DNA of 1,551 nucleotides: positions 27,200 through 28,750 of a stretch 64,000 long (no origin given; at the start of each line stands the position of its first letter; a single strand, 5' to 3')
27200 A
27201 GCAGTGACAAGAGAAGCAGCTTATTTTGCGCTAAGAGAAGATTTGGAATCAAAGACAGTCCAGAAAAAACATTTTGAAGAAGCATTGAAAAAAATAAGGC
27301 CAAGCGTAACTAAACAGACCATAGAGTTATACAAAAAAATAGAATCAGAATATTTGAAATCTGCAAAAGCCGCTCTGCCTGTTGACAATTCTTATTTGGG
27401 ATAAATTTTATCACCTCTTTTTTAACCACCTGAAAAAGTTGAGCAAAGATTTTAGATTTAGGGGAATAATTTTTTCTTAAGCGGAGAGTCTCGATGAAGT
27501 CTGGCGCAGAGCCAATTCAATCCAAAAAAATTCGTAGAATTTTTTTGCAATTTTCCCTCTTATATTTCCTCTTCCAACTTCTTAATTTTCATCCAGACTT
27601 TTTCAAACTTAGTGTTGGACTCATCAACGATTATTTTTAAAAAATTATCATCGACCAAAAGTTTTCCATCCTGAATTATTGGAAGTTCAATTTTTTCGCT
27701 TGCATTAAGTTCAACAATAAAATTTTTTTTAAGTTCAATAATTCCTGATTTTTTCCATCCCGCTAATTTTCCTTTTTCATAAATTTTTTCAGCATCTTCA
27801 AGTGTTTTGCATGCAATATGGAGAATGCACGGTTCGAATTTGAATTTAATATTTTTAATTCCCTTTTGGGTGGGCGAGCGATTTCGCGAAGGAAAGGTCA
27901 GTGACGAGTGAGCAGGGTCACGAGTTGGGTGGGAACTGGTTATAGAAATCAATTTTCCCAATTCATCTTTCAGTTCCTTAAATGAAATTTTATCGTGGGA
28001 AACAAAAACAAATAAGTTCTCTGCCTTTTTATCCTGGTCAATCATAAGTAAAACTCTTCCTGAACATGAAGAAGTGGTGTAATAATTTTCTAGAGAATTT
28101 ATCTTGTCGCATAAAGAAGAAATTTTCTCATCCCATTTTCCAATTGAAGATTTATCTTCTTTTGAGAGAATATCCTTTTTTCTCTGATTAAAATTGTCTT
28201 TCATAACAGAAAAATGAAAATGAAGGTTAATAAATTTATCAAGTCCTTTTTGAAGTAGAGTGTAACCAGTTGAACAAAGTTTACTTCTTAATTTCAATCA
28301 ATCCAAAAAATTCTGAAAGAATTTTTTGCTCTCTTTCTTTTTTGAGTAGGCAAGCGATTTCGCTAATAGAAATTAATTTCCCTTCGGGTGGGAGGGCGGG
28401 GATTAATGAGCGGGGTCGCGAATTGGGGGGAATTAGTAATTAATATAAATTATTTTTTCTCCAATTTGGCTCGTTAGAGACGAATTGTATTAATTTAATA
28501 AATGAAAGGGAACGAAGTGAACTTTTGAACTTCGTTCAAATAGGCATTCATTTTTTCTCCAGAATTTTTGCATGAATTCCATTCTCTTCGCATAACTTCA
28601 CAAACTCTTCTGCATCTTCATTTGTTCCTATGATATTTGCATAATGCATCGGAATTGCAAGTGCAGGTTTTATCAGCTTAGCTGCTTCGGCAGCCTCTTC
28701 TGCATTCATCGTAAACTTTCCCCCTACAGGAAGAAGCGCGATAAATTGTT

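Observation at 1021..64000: Modular, GC-rich intergenic repeat family at 15+ loci, all recognisable copies in the same (+) orientation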

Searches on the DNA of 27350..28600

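Call 31: search_rna_families(source=window, start=27350, end=28600, threshold=evalue, max_evalue=5)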
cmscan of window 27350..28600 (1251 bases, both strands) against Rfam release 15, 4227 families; matches with E-value up to 5: 6.
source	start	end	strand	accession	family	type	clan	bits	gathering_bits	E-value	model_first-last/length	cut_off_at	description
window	28067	28179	+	RF02618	SSRC34_2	Gene; sRNA;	-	22.2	48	0.67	1-125/125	no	Streptococcus sRNA 34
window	28244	28321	+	RF00536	snoMe28S-Cm3227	Gene; snRNA; snoRNA; CD-box;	-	22.1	43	2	1-82/82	no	Small nucleolar RNA Me28S-Cm3227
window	28037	28150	+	RF02062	STnc361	Gene; sRNA;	-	20.9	80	2.4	1-150/150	no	Salmonella enterica sRNA STnc361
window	28255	28346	-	RF01190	snR50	Gene; snRNA; snoRNA; CD-box;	-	20.7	45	2.7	1-89/89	no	Small nucleolar RNA snR50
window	28033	28091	+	RF00287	SNORD44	Gene; snRNA; snoRNA; CD-box;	CL00060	15.4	40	4.7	1-61/61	no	Small nucleolar RNA SNORD44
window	27793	27847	-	RF01880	Xist_exon1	Gene; lncRNA;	-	11.5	50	3.8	1-85/85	no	X-chromosome inactivation gene exon 1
